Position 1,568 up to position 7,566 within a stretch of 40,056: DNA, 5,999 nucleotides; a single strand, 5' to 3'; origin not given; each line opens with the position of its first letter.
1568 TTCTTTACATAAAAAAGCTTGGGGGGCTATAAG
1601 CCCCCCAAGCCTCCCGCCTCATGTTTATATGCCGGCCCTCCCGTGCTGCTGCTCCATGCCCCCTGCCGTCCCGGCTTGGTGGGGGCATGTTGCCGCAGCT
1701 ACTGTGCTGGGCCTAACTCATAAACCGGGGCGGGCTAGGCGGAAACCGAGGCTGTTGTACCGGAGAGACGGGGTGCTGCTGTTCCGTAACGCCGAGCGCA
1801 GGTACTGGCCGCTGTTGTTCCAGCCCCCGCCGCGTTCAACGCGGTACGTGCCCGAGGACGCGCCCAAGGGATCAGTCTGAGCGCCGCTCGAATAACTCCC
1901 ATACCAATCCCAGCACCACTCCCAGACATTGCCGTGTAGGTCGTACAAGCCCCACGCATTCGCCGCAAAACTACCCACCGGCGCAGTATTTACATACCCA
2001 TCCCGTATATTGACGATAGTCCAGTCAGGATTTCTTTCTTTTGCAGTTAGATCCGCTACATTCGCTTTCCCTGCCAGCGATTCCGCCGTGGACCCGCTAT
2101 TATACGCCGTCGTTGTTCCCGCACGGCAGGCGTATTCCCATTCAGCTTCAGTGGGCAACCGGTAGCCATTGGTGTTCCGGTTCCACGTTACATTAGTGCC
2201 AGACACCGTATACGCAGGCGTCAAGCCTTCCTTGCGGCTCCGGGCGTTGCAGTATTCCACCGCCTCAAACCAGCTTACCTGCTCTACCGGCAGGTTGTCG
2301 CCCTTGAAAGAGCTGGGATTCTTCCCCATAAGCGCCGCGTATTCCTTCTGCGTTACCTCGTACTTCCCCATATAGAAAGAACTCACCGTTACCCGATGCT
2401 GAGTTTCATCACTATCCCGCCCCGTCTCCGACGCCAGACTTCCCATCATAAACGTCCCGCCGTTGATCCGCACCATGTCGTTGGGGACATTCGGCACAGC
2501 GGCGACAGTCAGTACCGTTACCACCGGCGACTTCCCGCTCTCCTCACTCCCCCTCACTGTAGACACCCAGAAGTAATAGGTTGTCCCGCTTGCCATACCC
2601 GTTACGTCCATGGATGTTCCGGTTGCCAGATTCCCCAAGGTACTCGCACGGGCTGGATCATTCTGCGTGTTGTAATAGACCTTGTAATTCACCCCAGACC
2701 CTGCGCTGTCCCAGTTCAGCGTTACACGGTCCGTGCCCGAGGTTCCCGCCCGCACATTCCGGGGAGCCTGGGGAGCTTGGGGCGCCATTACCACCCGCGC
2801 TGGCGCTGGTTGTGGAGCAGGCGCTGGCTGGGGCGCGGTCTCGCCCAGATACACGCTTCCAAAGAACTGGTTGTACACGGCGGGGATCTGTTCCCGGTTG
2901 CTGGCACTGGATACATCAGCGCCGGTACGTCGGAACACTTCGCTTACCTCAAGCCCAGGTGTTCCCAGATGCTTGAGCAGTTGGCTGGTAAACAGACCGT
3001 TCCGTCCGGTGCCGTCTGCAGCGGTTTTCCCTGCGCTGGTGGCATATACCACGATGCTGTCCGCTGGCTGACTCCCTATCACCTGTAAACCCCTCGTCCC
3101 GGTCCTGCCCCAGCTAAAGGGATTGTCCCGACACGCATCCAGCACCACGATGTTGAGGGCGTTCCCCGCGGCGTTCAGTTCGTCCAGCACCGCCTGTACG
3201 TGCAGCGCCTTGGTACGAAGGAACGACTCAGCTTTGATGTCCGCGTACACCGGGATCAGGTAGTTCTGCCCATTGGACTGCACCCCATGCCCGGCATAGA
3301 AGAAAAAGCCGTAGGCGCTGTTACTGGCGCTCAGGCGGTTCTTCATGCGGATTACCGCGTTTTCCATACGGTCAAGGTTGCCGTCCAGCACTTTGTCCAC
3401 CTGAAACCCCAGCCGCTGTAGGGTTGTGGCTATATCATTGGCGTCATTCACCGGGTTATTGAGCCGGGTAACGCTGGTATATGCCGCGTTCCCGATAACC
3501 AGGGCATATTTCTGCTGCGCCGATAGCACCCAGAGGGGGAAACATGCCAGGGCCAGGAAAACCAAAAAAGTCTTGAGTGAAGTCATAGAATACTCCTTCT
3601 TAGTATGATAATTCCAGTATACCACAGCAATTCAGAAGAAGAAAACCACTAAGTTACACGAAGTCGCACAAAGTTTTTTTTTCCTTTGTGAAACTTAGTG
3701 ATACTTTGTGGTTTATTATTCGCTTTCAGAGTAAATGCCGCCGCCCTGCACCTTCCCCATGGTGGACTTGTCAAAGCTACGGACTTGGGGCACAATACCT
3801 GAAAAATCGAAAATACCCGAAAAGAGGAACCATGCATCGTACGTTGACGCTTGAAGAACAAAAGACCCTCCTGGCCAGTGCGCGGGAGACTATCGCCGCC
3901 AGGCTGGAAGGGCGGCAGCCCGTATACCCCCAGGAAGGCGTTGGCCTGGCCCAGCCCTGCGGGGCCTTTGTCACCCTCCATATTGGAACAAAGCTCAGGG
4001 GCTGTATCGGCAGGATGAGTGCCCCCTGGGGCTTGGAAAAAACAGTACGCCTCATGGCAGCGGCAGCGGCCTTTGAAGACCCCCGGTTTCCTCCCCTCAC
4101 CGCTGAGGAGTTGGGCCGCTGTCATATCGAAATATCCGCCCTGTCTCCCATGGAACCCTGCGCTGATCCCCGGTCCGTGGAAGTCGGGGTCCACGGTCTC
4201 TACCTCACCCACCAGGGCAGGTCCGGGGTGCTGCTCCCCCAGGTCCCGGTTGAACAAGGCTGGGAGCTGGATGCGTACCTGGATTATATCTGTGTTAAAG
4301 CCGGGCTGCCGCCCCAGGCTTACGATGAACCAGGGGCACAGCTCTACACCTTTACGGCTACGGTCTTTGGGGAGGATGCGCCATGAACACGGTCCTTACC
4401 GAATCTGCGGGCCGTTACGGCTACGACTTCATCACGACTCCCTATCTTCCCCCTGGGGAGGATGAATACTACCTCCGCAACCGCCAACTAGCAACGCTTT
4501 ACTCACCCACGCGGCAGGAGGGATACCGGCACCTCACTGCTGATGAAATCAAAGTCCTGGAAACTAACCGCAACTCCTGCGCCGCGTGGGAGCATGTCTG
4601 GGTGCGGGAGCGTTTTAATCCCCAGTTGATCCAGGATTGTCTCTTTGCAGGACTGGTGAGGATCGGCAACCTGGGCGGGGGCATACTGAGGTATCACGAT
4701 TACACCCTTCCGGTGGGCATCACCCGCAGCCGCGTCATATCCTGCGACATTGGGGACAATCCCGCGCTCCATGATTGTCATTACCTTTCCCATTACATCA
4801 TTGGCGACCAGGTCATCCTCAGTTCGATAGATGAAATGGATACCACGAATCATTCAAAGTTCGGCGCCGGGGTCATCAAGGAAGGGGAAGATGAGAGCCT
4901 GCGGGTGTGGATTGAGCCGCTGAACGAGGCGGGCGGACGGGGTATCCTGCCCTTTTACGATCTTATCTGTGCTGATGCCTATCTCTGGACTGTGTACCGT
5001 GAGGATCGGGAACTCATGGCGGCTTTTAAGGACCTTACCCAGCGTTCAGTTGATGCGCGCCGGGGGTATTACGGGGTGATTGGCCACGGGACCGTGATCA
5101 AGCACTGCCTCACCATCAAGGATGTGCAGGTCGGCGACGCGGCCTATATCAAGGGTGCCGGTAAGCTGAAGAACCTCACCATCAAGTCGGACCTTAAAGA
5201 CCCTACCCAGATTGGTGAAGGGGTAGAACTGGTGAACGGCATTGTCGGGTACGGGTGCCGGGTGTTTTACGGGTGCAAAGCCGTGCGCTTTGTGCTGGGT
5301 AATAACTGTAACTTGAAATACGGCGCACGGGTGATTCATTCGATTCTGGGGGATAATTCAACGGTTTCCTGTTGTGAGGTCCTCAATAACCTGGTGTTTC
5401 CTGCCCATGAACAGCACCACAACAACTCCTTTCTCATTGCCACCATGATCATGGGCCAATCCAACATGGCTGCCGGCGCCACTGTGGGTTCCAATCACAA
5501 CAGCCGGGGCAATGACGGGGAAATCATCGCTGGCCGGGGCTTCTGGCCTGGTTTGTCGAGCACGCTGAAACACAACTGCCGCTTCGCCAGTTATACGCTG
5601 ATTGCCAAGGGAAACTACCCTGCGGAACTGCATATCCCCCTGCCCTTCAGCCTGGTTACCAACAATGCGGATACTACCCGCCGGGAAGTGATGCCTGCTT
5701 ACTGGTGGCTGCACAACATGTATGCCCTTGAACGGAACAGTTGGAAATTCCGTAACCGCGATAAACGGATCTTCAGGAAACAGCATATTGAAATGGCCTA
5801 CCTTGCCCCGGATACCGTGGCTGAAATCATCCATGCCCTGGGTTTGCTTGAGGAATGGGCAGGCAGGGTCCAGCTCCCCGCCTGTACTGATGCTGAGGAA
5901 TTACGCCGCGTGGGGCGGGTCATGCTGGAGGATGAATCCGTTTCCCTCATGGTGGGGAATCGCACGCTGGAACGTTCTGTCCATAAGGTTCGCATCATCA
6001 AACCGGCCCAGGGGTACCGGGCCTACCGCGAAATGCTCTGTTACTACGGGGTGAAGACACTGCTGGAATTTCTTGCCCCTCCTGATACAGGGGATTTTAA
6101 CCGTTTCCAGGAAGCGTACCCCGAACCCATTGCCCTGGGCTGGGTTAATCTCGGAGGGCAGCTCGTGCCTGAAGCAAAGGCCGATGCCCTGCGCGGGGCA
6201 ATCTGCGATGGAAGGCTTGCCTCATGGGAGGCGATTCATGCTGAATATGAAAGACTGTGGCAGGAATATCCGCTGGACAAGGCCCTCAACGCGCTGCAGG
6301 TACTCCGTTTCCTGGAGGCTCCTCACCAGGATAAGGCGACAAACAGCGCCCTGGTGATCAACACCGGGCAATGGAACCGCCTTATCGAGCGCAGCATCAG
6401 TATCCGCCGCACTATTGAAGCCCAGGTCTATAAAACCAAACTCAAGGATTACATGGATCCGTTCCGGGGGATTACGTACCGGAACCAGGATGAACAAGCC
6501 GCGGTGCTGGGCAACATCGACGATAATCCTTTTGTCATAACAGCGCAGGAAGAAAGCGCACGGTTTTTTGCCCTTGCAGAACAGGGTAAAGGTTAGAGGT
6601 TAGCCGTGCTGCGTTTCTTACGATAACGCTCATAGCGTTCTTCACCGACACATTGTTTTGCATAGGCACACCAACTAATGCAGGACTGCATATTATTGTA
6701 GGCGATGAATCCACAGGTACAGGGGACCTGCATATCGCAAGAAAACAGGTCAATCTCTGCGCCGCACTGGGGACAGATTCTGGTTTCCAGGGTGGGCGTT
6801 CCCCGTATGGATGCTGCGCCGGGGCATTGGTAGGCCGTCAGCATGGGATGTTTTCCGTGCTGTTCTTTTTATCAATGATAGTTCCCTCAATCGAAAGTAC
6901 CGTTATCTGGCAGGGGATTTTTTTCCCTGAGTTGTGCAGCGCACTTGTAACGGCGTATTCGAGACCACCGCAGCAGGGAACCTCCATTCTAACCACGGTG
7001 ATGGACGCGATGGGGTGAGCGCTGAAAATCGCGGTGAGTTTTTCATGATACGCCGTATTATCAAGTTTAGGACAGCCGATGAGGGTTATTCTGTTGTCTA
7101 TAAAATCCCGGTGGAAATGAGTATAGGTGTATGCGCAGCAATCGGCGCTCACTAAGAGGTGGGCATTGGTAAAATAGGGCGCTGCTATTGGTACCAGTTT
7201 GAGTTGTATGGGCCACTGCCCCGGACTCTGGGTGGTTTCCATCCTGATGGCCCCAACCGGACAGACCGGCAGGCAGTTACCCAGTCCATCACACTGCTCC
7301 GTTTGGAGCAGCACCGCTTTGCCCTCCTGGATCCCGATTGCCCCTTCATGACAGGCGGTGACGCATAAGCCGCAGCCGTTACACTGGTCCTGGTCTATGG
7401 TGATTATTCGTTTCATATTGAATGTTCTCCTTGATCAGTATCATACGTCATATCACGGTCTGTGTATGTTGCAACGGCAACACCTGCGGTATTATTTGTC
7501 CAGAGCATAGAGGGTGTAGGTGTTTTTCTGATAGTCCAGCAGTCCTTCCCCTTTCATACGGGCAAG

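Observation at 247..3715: Repeat-bracketed 3.4-kb island encoding a secreted caspase-FN3-FGE-sulfatase fusion next to a 29-copy minisatellite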

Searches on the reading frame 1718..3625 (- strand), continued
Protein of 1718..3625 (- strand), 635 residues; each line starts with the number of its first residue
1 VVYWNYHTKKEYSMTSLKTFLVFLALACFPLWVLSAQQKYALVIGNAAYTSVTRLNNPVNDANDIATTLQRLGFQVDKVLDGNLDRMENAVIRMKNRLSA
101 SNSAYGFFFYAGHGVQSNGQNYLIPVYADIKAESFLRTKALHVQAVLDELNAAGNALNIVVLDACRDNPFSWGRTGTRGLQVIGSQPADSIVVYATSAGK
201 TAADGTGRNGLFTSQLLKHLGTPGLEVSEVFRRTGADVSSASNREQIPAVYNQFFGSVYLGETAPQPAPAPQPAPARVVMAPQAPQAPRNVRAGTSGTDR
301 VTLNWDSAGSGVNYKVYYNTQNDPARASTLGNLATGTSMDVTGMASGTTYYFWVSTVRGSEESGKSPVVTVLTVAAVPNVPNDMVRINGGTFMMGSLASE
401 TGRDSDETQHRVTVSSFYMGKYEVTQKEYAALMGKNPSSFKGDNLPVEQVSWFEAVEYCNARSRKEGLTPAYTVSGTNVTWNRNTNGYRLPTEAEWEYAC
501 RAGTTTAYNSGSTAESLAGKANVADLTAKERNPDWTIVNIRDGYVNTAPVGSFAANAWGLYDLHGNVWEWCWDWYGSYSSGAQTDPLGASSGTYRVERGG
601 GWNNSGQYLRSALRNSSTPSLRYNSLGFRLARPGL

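Call 69: find_encoding_contigs(protein=P0003, flank=10000, max_places=2)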
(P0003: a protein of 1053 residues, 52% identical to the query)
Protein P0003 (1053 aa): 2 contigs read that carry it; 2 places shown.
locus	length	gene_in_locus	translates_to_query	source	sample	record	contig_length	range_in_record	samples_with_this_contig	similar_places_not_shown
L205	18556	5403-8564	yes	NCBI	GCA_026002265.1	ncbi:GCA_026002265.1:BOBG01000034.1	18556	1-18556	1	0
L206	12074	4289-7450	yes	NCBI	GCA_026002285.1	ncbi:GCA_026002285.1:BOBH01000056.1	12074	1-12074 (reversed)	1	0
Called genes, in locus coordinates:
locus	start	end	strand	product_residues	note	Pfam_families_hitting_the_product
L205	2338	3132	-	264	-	-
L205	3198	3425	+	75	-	-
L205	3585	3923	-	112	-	-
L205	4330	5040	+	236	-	-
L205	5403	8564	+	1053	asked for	PF00656:Peptidase_C14, PF00041:fn3 (weak), PF03781:FGE-sulfatase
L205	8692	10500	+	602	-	PF00656:Peptidase_C14, PF00041:fn3, PF03781:FGE-sulfatase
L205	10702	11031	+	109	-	-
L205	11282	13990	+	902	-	-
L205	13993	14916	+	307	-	PF04227:Indigoidine_A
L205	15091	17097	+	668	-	PF06808:DctM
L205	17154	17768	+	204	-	PF00702:Hydrolase, PF12710:HAD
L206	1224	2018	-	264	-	-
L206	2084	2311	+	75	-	-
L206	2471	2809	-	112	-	-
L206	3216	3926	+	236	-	-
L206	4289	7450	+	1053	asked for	PF00656:Peptidase_C14, PF00041:fn3 (weak), PF03781:FGE-sulfatase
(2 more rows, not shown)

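Call 70: find_encoding_contigs(protein=P0016, flank=10000, max_places=2)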
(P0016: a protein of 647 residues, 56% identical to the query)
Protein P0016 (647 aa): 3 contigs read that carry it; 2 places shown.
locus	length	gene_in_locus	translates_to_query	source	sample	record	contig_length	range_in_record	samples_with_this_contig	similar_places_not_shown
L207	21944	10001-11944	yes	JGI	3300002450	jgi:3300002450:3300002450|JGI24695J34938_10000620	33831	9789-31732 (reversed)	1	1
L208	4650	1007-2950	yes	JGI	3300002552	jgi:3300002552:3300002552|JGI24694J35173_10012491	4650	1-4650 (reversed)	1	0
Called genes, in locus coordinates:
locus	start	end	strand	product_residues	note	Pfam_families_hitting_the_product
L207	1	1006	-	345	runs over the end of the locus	PF01547:SBP_bac_1, PF13531:SBP_bac_11, PF13416:SBP_bac_8, PF13343:SBP_bac_6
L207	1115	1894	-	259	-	PF00528:BPD_transp_1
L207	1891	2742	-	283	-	PF00528:BPD_transp_1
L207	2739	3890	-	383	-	PF00005:ABC_tran, PF08402:TOBE_2 (weak)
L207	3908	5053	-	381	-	PF00248:Aldo_ket_red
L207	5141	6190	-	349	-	PF01300:Sua5_yciO_yrdC, PF03481:Sua5_C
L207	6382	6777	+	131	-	PF01258:zf-dskA_traR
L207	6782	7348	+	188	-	PF01965:DJ-1_PfpI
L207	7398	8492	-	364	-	PF00294:PfkB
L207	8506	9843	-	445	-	PF00871:Acetate_kinase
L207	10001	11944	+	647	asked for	PF00656:Peptidase_C14, PF00041:fn3 (weak), PF03781:FGE-sulfatase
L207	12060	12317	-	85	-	-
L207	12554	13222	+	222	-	-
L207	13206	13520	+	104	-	-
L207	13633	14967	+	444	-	PF06245:DUF1015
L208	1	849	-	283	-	?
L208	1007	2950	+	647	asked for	PF00656:Peptidase_C14, PF00041:fn3 (weak), PF03781:FGE-sulfatase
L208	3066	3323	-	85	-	-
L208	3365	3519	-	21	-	-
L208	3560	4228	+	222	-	PF06114:Peptidase_M78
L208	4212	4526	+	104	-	-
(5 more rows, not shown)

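Call 90: find_related_loci(query=A3, collection=viral_contigs, flank=8000)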
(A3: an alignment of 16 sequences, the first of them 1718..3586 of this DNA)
Query A3 (622 aa) in viral_contigs; peptide patterns used: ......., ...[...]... (x = any residue, [..] = any of these).
600 stretches matched a pattern (row limit reached: there are more); 418 encode a relative of the query (tblastn E <= 1e-3); the best 80 are kept; 79 distinct loci.
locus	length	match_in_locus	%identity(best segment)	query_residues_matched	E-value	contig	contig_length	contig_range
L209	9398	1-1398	39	153-619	1e-85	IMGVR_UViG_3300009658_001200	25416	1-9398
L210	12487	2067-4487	48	25-622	2e-76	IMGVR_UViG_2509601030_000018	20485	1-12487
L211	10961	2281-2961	46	362-619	1e-64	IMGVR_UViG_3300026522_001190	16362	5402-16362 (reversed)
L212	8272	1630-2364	47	347-617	3e-61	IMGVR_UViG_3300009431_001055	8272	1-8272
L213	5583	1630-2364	47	347-617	3e-61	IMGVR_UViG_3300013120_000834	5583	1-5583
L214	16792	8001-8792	49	371-619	1e-60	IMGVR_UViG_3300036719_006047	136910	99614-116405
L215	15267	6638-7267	48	370-617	6e-58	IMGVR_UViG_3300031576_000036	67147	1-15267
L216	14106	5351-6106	43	352-618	9e-58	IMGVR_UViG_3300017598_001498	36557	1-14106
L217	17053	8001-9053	35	259-619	6e-56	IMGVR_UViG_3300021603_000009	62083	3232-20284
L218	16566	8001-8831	44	358-619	3e-55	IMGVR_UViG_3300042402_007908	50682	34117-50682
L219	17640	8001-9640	44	366-619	3e-55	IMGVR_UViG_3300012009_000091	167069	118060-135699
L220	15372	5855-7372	47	370-618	4e-55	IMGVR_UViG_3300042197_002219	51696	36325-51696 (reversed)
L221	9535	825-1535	41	360-620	8e-54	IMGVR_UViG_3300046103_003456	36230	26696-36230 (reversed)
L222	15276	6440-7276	41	306-618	2e-53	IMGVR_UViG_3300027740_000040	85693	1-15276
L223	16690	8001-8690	42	354-618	1e-52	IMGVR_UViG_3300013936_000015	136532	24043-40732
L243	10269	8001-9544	46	377-619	6e-50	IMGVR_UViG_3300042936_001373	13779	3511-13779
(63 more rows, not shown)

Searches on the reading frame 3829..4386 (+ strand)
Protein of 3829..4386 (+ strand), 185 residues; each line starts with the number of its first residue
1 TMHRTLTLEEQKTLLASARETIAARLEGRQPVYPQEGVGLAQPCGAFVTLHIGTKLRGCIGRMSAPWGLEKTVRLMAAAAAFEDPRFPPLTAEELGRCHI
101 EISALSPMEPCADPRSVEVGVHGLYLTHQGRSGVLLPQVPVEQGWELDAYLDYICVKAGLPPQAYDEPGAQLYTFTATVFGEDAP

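Call 5: search_protein_families(library=pfam, proteins=[window:3829-4386:+], max_evalue=0.01)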
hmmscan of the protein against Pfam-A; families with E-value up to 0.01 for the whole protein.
window:3829-4386:+ (185 aa): 1 family
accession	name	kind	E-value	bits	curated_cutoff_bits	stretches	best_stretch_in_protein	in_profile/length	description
PF01871.22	AMMECR1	-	6.8e-50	169.3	25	1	16-180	2-168/168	AMMECR1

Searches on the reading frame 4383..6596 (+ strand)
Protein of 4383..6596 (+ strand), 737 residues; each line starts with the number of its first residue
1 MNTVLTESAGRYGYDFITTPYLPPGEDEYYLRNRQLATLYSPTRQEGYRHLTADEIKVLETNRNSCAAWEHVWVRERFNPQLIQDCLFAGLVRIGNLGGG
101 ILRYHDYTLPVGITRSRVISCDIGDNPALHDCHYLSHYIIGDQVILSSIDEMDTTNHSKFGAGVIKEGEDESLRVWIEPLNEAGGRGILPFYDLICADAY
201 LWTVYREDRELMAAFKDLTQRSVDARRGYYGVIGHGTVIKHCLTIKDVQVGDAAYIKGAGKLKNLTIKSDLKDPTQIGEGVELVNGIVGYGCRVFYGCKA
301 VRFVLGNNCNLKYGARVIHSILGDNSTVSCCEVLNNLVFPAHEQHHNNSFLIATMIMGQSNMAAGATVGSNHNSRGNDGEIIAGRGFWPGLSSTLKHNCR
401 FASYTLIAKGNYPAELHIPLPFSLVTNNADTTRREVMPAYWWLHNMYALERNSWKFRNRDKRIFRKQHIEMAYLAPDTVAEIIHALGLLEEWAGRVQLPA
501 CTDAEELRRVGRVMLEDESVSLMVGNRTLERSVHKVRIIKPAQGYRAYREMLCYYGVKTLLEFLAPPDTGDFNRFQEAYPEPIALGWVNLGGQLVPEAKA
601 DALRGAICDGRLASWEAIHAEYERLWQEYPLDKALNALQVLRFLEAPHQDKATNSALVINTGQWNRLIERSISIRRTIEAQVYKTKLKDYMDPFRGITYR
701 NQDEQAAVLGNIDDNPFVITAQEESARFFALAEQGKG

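Call 5: search_protein_families(library=pfam, proteins=[window:4383-6596:+], max_evalue=0.01)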
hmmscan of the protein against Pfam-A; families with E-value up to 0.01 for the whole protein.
window:4383-6596:+ (737 aa): 3 families
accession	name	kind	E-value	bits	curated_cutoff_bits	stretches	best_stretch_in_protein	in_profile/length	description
PF16314.11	DUF4954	-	2e-57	195.2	26.2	1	48-490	1-430/433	Domain of unknown function (DUF4954)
PF25084.1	LbH_EIF2B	-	2.7e-06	27.8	54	1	273-329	26-82/105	EIF2B subunit epsilon LbH domain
PF20683.2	DUF6819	-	0.00038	20.6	23.5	1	587-733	20-165/171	Domain of unknown function (DUF6819)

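Call 13: find_encoding_contigs(protein=window:4383-6596:+, flank=10000, max_places=10)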
Protein window:4383-6596:+ (737 aa): no gene with exactly this product is on record in the collection.

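Call 14: find_related_loci(query=window:4383-6596:+, collection=genome_contigs, flank=10000)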
Query window:4383-6596:+ (737 aa) in genome_contigs; peptide patterns used: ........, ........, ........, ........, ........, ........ (x = any residue, [..] = any of these).
91 stretches matched a pattern; 78 encode a relative of the query (tblastn E <= 1e-3); 77 distinct loci.
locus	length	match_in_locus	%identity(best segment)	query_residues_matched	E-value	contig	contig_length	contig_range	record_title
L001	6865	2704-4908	94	1-735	0e+0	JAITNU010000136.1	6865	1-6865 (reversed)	MAG: Treponema sp. isolate Po218_bin31 k119_5226149, whole genome shotgun sequence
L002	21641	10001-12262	78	1-737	0e+0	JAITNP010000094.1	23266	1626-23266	MAG: Treponema sp. isolate Po218_bin21 k119_2456801, whole genome shotgun sequence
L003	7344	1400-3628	68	1-736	0e+0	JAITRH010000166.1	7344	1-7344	MAG: Treponema sp. isolate Roe453_bin17 k119_3630914, whole genome shotgun sequence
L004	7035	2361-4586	68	1-736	0e+0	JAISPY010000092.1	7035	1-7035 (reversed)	MAG: Treponema sp. isolate Kf353_bin104 k119_3690364, whole genome shotgun sequence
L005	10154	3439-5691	67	1-736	0e+0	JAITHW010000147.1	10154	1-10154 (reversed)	MAG: Treponema sp. isolate Pc512_bin91 k119_221203, whole genome shotgun sequence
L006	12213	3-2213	67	1-736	0e+0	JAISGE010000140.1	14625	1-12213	MAG: Treponema sp. isolate Gx485_bin84 k119_1110185, whole genome shotgun sequence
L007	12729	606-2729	67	3-729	0e+0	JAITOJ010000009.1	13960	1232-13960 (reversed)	MAG: Treponema sp. isolate Po218_bin51 k119_3285213, whole genome shotgun sequence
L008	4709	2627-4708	68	1-693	0e+0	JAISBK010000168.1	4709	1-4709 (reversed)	MAG: Treponema sp. isolate Gx481_bin203 k119_5263229, whole genome shotgun sequence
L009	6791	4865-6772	70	12-647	0e+0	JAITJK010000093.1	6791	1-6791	MAG: Spirochaetaceae bacterium isolate Pcl387_bin163 k119_91766, whole genome shotgun sequence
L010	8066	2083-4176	63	11-734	0e+0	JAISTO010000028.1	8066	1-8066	MAG: Treponema sp. isolate Md513_bin18 k119_2727656, whole genome shotgun sequence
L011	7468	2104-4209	63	1-729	0e+0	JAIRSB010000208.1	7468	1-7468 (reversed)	MAG: Spirochaetaceae bacterium isolate Ct408_bin150 k119_2417160, whole genome shotgun sequence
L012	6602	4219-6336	63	1-729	0e+0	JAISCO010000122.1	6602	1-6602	MAG: Spirochaetaceae bacterium isolate Gx481_bin89 k119_1255520, whole genome shotgun sequence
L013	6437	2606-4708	63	1-729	0e+0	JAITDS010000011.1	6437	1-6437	MAG: Spirochaetaceae bacterium isolate Nm470_bin15 k119_3433728, whole genome shotgun sequence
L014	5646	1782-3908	62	1-736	0e+0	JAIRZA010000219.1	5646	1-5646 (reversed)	MAG: Spirochaetaceae bacterium isolate Gsp477_bin69 k119_6030123, whole genome shotgun sequence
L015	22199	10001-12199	57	1-734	0e+0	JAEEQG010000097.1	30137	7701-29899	MAG: Spirochaetes bacterium isolate Tb.RUG.33 k141_6899966_flag=0_multi=15.4403_len=30137, whole genome shotgun sequence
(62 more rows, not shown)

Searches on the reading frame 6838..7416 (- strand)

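Call 61: search_protein_families(library=pfam, proteins=[window:6838-7416:-], max_evalue=0.001)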
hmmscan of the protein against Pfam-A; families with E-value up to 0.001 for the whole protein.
window:6838-7416:- (192 aa): 10 families
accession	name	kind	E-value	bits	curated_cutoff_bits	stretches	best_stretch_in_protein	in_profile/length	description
PF00037.32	Fer4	-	3.2e-12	46.1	21.1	2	5-27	1-23/24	4Fe-4S binding domain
PF12837.12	Fer4_6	-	7e-11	42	25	1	4-27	1-24/24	4Fe-4S binding domain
PF14697.11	Fer4_21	-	3.1e-10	40.5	35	1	6-59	2-59/59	4Fe-4S dicluster domain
PF12838.12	Fer4_7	-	1.4e-09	38.7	27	1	11-56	1-52/52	4Fe-4S dicluster domain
PF13237.11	Fer4_10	-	2e-08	34.4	25.5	1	5-53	2-53/53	4Fe-4S dicluster domain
PF25160.1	LdpA_Fe-S-bd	-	4.5e-08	33.2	27.6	1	37-61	23-47/49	LdpA Fe-S cluster-binding domain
PF13187.11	Fer4_9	-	2.4e-06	27.9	27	1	11-57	1-52/52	4Fe-4S dicluster domain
PF12797.12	Fer4_2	-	1.4e-05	25.1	24.5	1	5-23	3-21/22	4Fe-4S binding domain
PF13484.11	Fer4_16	-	0.00028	22.1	30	0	42-60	2-20/66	4Fe-4S double cluster binding domain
PF13459.11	Fer4_15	-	0.00035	21.7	22.4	1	5-37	1-33/66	4Fe-4S single cluster domain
